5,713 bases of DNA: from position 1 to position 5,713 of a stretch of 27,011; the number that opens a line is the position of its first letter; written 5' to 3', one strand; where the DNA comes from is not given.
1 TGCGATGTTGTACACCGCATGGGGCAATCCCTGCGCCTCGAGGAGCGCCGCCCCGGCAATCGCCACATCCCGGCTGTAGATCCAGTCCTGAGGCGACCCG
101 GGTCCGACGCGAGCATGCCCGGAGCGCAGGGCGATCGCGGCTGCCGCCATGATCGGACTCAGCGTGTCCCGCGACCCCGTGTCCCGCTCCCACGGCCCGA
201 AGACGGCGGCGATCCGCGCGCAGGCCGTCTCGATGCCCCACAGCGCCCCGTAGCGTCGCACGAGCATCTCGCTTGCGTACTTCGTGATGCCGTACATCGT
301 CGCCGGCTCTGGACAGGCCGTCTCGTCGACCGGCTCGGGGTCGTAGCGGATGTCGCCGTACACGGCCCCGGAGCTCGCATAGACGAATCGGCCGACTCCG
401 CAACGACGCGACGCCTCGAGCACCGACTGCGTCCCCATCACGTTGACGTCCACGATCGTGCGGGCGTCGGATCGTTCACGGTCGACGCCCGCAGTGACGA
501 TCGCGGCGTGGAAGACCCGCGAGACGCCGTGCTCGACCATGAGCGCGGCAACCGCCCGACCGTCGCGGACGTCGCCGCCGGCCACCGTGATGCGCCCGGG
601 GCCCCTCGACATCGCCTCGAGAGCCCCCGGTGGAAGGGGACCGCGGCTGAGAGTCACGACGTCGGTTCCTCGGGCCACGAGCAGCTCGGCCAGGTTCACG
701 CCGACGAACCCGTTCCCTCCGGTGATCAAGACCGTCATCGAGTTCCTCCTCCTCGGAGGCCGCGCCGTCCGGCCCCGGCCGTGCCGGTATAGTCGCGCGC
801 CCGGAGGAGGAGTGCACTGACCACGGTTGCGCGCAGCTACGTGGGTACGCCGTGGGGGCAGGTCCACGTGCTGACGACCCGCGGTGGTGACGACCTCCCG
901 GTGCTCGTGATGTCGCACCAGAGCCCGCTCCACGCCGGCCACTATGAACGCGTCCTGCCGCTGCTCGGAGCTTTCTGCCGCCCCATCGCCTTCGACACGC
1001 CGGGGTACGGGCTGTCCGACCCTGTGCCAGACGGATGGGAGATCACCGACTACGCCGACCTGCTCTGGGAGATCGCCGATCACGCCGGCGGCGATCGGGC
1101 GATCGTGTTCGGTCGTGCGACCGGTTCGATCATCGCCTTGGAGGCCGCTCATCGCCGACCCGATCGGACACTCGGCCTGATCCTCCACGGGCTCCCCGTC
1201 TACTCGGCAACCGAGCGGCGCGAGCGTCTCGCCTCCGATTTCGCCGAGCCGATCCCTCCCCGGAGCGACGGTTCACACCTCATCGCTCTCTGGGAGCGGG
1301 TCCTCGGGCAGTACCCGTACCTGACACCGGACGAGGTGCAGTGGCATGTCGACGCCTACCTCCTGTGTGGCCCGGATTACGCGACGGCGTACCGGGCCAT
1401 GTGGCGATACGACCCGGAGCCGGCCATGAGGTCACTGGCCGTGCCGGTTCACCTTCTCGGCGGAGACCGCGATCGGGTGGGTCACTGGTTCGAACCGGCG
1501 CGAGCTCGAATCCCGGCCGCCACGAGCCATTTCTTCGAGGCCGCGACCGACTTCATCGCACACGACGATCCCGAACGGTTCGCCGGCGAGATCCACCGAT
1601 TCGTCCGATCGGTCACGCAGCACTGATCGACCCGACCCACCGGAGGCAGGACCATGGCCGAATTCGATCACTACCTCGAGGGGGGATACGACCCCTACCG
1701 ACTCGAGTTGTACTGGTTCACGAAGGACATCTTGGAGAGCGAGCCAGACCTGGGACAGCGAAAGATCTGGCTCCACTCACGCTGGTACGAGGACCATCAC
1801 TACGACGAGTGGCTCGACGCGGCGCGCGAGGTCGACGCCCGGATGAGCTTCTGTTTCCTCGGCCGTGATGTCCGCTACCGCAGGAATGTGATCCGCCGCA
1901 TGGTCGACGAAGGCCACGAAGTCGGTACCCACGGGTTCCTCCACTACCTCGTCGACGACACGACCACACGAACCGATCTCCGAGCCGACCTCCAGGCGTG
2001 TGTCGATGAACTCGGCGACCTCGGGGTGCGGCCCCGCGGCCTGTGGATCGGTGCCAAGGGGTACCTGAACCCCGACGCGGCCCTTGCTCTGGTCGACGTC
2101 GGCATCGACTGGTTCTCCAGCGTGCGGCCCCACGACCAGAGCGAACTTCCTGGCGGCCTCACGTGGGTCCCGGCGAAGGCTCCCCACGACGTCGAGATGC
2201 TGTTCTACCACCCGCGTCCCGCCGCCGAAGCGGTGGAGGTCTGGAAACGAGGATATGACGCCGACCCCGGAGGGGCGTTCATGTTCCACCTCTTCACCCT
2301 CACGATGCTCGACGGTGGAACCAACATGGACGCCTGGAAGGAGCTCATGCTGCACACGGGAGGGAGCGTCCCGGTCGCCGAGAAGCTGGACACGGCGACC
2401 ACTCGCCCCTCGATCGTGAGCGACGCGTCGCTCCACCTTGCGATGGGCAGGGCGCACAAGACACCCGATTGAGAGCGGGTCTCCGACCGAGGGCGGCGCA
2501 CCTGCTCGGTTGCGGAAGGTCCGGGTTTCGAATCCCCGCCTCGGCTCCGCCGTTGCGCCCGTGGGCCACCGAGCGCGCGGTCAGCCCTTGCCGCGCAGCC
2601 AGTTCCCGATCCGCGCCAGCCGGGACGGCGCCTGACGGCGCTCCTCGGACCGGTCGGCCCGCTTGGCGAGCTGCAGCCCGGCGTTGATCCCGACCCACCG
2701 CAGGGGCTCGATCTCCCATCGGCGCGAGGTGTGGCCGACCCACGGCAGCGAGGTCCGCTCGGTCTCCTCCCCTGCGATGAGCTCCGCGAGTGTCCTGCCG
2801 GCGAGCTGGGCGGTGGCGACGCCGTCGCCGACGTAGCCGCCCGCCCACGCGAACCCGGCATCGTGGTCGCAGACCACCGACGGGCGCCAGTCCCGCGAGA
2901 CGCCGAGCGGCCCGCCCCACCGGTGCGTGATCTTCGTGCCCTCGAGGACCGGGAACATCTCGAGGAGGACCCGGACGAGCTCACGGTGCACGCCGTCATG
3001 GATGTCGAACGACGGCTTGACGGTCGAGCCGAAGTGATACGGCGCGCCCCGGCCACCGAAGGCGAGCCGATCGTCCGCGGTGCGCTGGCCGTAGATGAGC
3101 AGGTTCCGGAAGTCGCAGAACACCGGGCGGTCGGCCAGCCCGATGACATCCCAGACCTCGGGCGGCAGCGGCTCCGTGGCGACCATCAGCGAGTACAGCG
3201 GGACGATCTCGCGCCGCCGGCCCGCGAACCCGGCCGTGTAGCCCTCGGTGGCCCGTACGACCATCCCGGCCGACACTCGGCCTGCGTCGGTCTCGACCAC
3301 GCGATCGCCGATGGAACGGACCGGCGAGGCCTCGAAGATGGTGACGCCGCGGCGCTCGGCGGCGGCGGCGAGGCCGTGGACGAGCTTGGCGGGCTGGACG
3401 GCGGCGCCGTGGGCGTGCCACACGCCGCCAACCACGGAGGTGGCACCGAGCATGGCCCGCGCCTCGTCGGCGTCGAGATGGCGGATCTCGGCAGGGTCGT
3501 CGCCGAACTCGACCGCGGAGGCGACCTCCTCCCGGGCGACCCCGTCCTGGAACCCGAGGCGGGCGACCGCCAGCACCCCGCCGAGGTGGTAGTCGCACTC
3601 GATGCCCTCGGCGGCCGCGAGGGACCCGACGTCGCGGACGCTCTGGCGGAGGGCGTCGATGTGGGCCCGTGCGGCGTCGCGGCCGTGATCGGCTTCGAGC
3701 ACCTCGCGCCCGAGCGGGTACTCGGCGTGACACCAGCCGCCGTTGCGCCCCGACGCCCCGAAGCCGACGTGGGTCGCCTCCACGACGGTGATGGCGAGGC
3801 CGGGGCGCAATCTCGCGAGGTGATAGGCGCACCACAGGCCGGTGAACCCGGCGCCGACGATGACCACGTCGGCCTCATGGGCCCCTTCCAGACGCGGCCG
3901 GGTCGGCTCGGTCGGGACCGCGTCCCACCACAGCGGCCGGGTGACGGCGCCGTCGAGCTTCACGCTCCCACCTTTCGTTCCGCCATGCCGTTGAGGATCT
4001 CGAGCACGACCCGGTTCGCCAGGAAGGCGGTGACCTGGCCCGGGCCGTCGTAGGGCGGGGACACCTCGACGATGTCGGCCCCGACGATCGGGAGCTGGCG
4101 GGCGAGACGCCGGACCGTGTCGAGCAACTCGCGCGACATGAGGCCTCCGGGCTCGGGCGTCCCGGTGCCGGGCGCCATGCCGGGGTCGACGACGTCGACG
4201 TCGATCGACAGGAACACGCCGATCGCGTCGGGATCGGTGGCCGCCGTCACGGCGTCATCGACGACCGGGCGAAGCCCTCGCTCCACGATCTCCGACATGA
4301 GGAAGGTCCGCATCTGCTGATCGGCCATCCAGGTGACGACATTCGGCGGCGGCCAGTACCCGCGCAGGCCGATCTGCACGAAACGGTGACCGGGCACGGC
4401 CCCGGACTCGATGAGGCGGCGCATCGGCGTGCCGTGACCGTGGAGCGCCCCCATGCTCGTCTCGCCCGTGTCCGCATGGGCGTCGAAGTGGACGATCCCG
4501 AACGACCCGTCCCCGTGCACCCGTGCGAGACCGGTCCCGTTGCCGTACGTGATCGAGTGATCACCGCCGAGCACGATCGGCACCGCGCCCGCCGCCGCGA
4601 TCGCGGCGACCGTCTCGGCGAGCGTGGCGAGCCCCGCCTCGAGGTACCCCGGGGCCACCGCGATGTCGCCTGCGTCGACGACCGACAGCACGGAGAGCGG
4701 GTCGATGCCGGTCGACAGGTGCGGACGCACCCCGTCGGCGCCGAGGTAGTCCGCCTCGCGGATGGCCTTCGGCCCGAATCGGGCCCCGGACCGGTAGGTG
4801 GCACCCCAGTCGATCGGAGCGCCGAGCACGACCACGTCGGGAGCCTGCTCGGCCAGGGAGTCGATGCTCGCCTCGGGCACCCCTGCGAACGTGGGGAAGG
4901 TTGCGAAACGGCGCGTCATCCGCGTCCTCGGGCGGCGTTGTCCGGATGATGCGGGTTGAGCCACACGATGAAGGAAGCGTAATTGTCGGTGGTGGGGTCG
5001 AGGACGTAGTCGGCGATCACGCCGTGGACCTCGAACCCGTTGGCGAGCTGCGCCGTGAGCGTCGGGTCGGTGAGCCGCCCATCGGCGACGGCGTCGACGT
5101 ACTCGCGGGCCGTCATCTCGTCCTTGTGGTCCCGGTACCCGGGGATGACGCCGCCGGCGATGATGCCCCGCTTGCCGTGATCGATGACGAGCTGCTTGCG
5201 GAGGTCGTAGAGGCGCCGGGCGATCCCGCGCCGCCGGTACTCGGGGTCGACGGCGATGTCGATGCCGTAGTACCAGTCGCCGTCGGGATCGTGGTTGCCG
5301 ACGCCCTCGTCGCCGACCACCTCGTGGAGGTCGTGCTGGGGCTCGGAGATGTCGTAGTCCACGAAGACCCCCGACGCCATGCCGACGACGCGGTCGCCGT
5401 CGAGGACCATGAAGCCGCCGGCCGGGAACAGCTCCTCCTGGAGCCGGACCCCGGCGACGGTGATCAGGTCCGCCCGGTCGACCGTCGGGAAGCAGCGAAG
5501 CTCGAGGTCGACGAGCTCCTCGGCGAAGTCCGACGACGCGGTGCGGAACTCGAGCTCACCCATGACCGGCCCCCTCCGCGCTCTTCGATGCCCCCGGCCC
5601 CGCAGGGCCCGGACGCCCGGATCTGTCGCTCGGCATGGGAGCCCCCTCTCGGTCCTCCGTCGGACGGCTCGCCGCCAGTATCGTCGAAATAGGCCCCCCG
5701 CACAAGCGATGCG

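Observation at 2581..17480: Candidate acylation-protected polyamine/agmatine catabolic pathway (GNAT + C45 in place of PuuA/PuuD)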

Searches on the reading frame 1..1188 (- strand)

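Call 7: search_protein_families(library=pfam, proteins=[window:1-1188:-])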
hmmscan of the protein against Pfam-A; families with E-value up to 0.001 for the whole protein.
window:1-1188:- (396 aa): 8 families
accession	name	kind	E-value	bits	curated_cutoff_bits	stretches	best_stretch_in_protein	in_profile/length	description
PF01370.27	Epimerase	-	7.7e-43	147.1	20.9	1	153-396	1-240/240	NAD dependent epimerase/dehydratase family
PF16363.11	GDP_Man_Dehyd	-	1.8e-31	110.3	27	1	154-385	1-239/332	GDP-mannose 4,6 dehydratase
PF04321.23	RmlD_sub_bind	-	2.6e-18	66.6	27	1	151-334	1-156/287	RmlD substrate binding domain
PF01073.25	3Beta_HSD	-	7.8e-18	64.9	22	1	154-378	1-224/280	3-beta hydroxysteroid dehydrogenase/isomerase family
PF07993.18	NAD_binding_4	-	1.5e-11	44.4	20.1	1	155-364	1-240/258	Male sterility protein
PF02719.21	Polysacc_synt_2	-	1.8e-10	40.9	20.2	1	153-273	1-128/293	Polysaccharide biosynthesis protein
PF13460.12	NAD_binding_10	-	1.1e-08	35.6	27.2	1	157-290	1-115/184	NAD(P)H-binding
PF08659.16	KR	-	5e-07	30.3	22.6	1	152-275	2-138/180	KR domain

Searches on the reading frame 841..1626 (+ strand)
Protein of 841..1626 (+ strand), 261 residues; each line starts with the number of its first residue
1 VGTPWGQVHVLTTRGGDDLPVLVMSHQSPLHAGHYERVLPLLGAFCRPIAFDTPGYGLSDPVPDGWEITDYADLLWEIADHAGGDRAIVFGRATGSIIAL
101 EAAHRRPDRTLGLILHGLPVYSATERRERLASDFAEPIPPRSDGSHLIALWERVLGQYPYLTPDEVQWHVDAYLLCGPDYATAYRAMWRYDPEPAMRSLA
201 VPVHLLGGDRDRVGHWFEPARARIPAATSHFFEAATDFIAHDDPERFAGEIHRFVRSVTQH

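Call 5: search_protein_families(library=pfam, proteins=[window:841-1626:+])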
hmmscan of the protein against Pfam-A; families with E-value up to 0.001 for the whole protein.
window:841-1626:+ (261 aa): 3 families
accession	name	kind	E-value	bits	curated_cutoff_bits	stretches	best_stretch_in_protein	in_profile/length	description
PF12697.13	Abhydrolase_6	-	1.4e-12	49.2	26.3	1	31-248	10-215/217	Alpha/beta hydrolase family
PF00561.26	Abhydrolase_1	-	1.4e-08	35.1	25.8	1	20-124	1-110/245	alpha/beta hydrolase fold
PF12146.15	Hydrolase_4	-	2.5e-05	24.2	27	1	48-213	34-204/239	Serine aminopeptidase, S33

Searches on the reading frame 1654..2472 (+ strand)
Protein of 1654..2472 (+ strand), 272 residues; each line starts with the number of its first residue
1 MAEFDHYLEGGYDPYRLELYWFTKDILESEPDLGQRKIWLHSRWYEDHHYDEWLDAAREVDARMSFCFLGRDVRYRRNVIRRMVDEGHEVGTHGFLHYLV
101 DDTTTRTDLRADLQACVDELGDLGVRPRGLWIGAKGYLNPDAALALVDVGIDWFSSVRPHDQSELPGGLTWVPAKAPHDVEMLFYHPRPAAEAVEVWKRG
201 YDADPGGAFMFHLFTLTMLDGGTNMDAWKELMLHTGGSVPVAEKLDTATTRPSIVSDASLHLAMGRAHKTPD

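Call 5: search_protein_families(library=pfam, proteins=[window:1654-2472:+])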
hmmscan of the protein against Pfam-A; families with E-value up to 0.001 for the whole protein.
window:1654-2472:+ (272 aa): 1 family
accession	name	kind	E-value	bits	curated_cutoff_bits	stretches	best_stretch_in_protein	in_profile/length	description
PF01522.26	Polysacc_deac_1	-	1.7e-09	38.2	23.1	1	49-151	20-121/124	Polysaccharide deacetylase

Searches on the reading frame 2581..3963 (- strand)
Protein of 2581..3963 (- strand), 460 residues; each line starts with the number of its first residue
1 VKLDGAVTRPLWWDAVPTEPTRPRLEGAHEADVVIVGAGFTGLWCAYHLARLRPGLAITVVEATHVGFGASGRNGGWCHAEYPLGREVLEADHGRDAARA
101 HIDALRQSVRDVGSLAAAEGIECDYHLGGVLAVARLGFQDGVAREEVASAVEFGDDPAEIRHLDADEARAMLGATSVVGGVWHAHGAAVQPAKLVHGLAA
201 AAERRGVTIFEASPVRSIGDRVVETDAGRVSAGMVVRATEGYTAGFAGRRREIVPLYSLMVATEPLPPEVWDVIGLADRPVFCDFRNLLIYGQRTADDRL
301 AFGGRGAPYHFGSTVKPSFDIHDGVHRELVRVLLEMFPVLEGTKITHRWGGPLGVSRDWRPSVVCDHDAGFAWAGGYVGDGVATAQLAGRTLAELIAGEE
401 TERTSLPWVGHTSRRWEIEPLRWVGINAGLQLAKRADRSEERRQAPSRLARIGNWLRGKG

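Call 5: search_protein_families(library=pfam, proteins=[window:2581-3963:-])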
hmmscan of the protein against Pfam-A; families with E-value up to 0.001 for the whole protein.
window:2581-3963:- (460 aa): 6 families
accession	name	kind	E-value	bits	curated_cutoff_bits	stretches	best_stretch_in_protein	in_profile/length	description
PF01266.30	DAO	-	2.1e-57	195.7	27.9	1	32-395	1-353/353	FAD dependent oxidoreductase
PF01946.23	Thi4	-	9.9e-08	31.9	26.2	1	29-76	16-61/235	Thi4 family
PF13450.12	NAD_binding_8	-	5.6e-06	27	21.9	1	35-71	1-37/68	NAD(P)-binding Rossmann-like domain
PF07992.20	Pyr_redox_2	-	3.9e-05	23.6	26.1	1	32-109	2-67/291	Pyridine nucleotide-disulphide oxidoreductase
PF00890.30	FAD_binding_2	-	0.0002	21.2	20.4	1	32-242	1-204/414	FAD binding domain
PF05834.18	Lycopene_cycl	-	0.00024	20.7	23.4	1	32-85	1-52/380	Lycopene cyclase protein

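Call 8: search_protein_families(library=ncbifam, proteins=[window:2581-3963:-], max_evalue=0.00001)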
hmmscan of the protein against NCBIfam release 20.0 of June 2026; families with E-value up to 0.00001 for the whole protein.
window:2581-3963:- (460 aa): 9 families
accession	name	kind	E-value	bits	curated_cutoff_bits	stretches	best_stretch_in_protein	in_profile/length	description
TIGR03329.1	Phn_aa_oxid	hypoth_equivalog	1.2e-60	205.6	632.8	1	21-448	15-443/460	putative aminophosphonate oxidoreductase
NF050086.1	pipecolate_AmaA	exception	4.3e-41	140.9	600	1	10-432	5-414/425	L-pipecolate oxidase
TIGR01373.1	soxB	subfamily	8.2e-15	54.5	529.45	1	176-407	167-393/407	sarcosine oxidase subunit beta family protein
TIGR03197.1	MnmC_Cterm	equivalog_domain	1.4e-13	50.7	174.2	1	32-218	1-173/400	FAD-dependent 5-carboxymethylaminomethyl-2-thiouridine(34) oxidoreductase MnmC1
NF002480.1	PRK01747.1-1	equivalog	1.5e-13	50.1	540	1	18-217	237-420/645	bifunctional tRNA (5-methylaminomethyl-2-thiouridine)(34)-methyltransferase MnmC2/FAD-dependent 5-carboxymethylaminomethyl-2-thiouridine(34)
TIGR02352.1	thiamin_ThiO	equivalog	3.2e-12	46.2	250.8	1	33-399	1-350/351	glycine oxidase ThiO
TIGR03364.1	HpnW_proposed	hypoth_equivalog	4.5e-12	45.7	285.1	1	32-236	2-190/365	TIGR03364 family FAD-dependent oxidoreductase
TIGR00562.1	proto_IX_ox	equivalog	1.2e-06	27.4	97.85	1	30-113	2-75/470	protoporphyrinogen oxidase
TIGR00292.1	TIGR00292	equivalog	3.1e-06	26.6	148.3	1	28-77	19-65/254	sulfide-dependent adenosine diphosphate thiazole synthase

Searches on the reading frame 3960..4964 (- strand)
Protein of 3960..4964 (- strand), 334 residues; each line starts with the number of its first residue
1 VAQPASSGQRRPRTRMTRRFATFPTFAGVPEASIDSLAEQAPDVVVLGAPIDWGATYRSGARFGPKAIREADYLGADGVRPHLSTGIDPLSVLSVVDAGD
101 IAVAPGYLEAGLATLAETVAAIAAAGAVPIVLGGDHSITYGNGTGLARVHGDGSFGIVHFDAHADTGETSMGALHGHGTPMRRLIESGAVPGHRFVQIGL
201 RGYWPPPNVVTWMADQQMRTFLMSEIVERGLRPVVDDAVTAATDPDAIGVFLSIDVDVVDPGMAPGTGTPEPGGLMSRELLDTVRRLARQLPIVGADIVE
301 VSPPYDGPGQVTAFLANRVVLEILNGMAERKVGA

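Call 5: search_protein_families(library=pfam, proteins=[window:3960-4964:-])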
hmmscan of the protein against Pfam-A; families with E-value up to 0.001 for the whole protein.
window:3960-4964:- (334 aa): 1 family
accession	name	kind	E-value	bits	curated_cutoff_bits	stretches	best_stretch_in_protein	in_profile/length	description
PF00491.26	Arginase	-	3.5e-82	276.5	22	1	43-323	2-277/280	Arginase family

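Call 8: search_protein_families(library=ncbifam, proteins=[window:3960-4964:-], max_evalue=0.00001)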
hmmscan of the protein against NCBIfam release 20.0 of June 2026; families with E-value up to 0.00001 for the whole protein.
window:3960-4964:- (334 aa): 5 families
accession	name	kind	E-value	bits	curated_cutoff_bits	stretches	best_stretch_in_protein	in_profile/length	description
NF002564.0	PRK02190.1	subfamily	6.7e-61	206.1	302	1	39-331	30-305/307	agmatinase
TIGR01230.1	agmatinase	equivalog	1.4e-51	175.7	174.3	1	42-324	13-273/275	agmatinase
TIGR01227.1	hutG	equivalog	3.5e-47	161.1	229.15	1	38-325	31-307/307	formimidoylglutamase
TIGR01229.1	rocF_arginase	equivalog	1.2e-31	110.1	227.6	1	46-306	2-276/300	arginase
NF010347.0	PRK13775.1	equivalog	1e-12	48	381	1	93-328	93-328/331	formimidoylglutamase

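Call 98: search_protein_families(library=ncbifam, proteins=[window:3960-4919:-], max_evalue=1e-10)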
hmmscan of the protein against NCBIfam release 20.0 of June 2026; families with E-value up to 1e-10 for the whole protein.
window:3960-4919:- (319 aa): 5 families
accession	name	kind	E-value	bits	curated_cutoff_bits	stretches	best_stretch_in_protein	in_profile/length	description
NF002564.0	PRK02190.1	subfamily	6.5e-61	206.2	302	1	24-316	30-305/307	agmatinase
TIGR01230.1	agmatinase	equivalog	1.2e-51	175.9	174.3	1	27-309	13-273/275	agmatinase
TIGR01227.1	hutG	equivalog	3.4e-47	161.1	229.15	1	23-310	31-307/307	formimidoylglutamase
TIGR01229.1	rocF_arginase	equivalog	1e-31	110.4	227.6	1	31-291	2-276/300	arginase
NF010347.0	PRK13775.1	equivalog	9e-13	48.2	381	1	78-313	93-328/331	formimidoylglutamase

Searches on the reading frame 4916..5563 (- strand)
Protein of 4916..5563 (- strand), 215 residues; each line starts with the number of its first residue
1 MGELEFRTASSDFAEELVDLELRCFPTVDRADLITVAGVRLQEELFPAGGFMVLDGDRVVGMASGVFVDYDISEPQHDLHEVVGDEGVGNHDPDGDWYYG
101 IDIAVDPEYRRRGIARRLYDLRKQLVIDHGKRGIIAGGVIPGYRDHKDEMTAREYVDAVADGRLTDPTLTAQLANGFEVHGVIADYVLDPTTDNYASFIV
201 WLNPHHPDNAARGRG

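Call 5: search_protein_families(library=pfam, proteins=[window:4916-5563:-])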
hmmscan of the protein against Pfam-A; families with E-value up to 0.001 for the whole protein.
window:4916-5563:- (215 aa): 2 families
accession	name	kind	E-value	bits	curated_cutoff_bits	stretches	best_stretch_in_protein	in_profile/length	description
PF00583.31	Acetyltransf_1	-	4.8e-10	40.2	20.7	1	16-133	3-95/116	Acetyltransferase (GNAT) family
PF13508.13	Acetyltransf_7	-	1.4e-06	29.1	27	1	80-120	12-51/84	Acetyltransferase (GNAT) domain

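Call 8: search_protein_families(library=ncbifam, proteins=[window:4916-5563:-], max_evalue=0.00001)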
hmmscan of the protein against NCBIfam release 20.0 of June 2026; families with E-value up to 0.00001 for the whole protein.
window:4916-5563:- (215 aa): 0 families
